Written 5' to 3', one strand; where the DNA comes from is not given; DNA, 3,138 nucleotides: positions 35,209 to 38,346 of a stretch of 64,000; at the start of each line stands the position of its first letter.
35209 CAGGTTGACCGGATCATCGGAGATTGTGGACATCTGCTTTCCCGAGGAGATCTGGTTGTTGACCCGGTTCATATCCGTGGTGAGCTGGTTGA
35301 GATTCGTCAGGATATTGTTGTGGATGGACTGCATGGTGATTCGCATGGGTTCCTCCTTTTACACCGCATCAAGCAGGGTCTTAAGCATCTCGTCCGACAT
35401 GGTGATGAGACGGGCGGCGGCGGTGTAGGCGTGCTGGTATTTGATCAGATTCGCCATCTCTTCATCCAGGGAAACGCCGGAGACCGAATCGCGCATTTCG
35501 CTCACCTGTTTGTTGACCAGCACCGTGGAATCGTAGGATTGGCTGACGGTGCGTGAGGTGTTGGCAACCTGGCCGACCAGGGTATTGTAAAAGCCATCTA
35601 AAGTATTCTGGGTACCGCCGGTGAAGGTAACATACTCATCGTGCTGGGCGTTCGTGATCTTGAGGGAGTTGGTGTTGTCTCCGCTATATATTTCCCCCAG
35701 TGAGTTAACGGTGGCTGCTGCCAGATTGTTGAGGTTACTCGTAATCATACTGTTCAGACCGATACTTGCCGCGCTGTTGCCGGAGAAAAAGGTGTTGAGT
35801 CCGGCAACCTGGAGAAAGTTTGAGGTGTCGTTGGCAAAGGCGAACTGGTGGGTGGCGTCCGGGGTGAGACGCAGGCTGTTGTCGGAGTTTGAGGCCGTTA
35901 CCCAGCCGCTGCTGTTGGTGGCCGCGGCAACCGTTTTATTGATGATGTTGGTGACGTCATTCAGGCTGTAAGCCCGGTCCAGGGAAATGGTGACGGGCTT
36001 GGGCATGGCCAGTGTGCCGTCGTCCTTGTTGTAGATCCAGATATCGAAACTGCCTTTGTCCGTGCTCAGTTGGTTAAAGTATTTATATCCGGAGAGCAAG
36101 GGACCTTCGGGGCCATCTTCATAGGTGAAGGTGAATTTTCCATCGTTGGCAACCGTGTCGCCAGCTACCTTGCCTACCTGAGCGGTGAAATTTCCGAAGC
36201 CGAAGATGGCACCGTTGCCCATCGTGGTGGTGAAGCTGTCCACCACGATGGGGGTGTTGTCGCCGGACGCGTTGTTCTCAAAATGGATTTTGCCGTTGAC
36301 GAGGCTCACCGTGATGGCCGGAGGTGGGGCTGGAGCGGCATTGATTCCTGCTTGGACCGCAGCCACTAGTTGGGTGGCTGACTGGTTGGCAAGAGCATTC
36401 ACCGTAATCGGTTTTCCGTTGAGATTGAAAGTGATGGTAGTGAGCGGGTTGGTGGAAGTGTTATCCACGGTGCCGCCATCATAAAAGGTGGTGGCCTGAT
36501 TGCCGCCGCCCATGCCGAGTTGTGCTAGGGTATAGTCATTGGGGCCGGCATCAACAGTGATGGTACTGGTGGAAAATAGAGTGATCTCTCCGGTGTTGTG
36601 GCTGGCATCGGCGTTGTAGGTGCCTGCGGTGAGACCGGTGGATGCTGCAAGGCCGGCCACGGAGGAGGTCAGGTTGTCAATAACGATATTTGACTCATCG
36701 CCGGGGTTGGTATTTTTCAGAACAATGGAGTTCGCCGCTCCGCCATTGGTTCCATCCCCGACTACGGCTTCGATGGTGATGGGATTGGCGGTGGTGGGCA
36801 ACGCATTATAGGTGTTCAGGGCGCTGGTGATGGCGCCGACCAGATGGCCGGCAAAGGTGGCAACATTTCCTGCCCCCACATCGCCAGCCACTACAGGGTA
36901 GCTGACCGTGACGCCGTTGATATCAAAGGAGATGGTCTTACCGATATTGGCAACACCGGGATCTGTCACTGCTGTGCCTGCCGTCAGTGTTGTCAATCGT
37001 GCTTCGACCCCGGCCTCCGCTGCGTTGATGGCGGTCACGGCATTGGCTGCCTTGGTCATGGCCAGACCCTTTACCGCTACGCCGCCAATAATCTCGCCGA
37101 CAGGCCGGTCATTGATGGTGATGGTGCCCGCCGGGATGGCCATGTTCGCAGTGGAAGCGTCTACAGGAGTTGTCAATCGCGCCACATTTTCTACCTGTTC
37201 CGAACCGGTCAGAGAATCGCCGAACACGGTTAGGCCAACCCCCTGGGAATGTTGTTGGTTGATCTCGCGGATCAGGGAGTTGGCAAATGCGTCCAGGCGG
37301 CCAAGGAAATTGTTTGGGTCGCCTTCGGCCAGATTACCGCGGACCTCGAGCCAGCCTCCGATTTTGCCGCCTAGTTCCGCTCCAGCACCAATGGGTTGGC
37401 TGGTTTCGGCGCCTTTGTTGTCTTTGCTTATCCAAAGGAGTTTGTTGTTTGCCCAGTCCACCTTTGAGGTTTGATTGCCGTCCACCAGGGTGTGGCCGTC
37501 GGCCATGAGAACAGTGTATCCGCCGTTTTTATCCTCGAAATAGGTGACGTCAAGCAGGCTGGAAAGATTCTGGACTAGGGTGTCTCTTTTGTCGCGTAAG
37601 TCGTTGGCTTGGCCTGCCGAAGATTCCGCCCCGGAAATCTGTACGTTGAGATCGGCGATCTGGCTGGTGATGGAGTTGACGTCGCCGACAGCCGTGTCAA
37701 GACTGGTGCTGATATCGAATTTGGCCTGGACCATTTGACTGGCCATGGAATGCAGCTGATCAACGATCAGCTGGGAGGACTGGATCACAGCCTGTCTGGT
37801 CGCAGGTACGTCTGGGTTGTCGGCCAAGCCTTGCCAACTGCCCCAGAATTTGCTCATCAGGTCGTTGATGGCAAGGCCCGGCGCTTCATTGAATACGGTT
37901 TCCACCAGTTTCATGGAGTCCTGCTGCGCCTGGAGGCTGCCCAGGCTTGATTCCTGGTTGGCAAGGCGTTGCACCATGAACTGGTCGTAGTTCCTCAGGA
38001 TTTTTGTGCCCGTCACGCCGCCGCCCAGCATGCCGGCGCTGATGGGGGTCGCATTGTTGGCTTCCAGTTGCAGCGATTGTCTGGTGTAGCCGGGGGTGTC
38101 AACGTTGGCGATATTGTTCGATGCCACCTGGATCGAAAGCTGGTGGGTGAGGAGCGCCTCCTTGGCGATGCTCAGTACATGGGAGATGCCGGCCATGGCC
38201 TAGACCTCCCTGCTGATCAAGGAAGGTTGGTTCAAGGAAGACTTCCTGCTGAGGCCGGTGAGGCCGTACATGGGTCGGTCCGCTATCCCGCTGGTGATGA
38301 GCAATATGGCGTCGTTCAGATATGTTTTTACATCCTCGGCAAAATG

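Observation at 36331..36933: The same module occurs in FlgK, shared between the two hook-filament junction proteins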

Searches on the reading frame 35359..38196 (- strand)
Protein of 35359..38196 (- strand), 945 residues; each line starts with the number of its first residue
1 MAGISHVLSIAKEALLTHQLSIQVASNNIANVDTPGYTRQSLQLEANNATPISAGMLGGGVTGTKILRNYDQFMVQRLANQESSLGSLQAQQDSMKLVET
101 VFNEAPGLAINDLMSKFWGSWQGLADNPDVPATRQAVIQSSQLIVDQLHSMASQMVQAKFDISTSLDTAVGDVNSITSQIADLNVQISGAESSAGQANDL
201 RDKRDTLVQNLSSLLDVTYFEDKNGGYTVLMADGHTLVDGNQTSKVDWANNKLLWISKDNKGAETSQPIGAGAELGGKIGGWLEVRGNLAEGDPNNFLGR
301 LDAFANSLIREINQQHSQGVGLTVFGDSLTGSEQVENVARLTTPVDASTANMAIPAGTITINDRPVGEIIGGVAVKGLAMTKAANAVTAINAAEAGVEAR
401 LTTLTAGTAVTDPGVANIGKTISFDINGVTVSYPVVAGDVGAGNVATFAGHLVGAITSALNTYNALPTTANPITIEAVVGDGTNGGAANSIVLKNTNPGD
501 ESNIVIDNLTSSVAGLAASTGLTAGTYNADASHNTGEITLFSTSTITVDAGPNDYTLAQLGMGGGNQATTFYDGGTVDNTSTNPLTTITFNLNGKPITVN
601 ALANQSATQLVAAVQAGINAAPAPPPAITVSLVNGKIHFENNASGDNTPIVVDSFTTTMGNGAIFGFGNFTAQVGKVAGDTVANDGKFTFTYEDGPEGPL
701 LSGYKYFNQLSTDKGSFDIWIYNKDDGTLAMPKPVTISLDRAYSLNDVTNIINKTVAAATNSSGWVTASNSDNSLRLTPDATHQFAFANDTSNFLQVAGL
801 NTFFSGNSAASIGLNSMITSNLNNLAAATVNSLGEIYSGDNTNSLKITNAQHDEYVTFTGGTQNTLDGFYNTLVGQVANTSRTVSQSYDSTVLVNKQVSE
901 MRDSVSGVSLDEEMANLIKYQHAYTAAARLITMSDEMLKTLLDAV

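Call 3: search_protein_families(library=pfam, proteins=[window:35359-38196:-], max_evalue=1)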
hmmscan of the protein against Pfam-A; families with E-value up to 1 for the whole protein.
window:35359-38196:- (945 aa): 4 families
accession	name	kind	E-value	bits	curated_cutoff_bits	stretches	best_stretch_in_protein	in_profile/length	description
PF22638.1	FlgK_D1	-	3.5e-51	174.5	28.6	1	97-323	3-225/233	Flagellar hook-associated protein FlgK helical domain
PF06429.18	Flg_bbr_C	-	1.2e-12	47.5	23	1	905-943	7-45/46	Flagellar basal body rod FlgEFG protein C-terminal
PF00460.25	Flg_bb_rod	-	4.4e-06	27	20.7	1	10-38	3-31/31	Flagella basal body rod protein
PF25455.1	Beta-barrel_CAF17_C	-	0.024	14.8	25.7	1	344-400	7-63/70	CAF17, C-terminal beta-barrel domain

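Call 4: search_protein_families(library=ncbifam, proteins=[window:35359-38196:-], max_evalue=1)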
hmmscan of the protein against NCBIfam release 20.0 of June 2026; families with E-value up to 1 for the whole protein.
window:35359-38196:- (945 aa): 19 families
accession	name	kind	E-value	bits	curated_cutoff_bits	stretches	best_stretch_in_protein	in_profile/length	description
TIGR02492.1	flgK_ends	equivalog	1.8e-99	334.1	170.75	2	8-340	3-330/437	flagellar hook-associated protein FlgK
TIGR02488.1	flgG_G_neg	equivalog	3.7e-09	36.5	252.75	2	8-44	2-38/259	flagellar basal-body rod protein FlgG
TIGR01396.1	FlgB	equivalog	6.3e-09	36.1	59.05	1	7-47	4-44/131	flagellar basal body rod protein FlgB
NF009275.1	PRK12632.1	equivalog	4.1e-06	27.2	170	1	1-49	1-49/130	flagellar basal body rod protein FlgC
NF009270.0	PRK12627.1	equivalog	2.4e-05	24.7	128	1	13-42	12-42/128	FlgB family protein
NF009456.0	PRK12816.1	equivalog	3.4e-05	23.6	416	1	905-941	223-259/264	flagellar basal body rod protein FlgG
NF009264.0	PRK12621.1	equivalog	3.5e-05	24.2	163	1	23-57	24-58/136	flagellar basal body rod protein FlgB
TIGR01395.1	FlgC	equivalog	0.00012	22.4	102.1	2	817-943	20-134/137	flagellar basal body rod protein FlgC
NF009278.1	PRK12636.1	equivalog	0.00016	21.3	350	1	829-942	152-259/263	flagellar basal body rod protein FlgG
NF004654.1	PRK06004.1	equivalog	0.0002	22.3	142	2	18-54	9-45/126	flagellar basal body rod protein FlgB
TIGR02490.1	flgF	equivalog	0.00037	20.1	178.5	1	14-48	7-41/218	flagellar basal-body rod protein FlgF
NF009263.0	PRK12620.1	equivalog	0.00085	19.3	158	1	4-47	5-48/133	flagellar basal body rod protein FlgB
NF009265.0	PRK12622.1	equivalog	0.003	17.7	145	1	19-47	19-47/135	flagellar basal body rod protein FlgB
NF009332.0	PRK12690.1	equivalog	0.0058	16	288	1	21-41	18-38/239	flagellar hook-basal body complex protein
NF010995.0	PRK14420.1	equivalog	0.013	16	110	1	703-731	16-44/91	acylphosphatase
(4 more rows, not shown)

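Call 8: search_solved_structures(query=window:35359-38196:-, max_evalue=1, show_alignments=0)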
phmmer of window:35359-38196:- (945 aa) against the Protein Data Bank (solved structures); distinct sequences matched with E-value up to 1: 6.
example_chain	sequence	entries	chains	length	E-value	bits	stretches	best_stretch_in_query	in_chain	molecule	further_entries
9go6_A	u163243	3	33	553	1.5e-33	119.3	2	8-245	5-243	Flagellar hook-associated protein 1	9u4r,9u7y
9gsx_L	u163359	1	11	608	3.7e-31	111.4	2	14-332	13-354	Flagellar hook-associated protein 1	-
4ut1_A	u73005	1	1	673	1.7e-24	89.4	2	33-323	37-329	FLAGELLAR HOOK-ASSOCIATED PROTEIN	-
2d4y_A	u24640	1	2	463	3e-19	72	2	69-245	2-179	Flagellar hook-associated protein 1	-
5xbj_A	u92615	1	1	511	3.9e-15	58.4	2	108-332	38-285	Flagellar hook-associated protein FlgK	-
3n4x_A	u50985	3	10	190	0.95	10.8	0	144-228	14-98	Monopolin complex subunit CSM1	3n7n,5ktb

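Call 14: find_encoding_contigs(protein=window:35359-38196:-, flank=3000, max_places=3)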
Protein window:35359-38196:- (945 aa): no gene with exactly this product is on record in the collection.
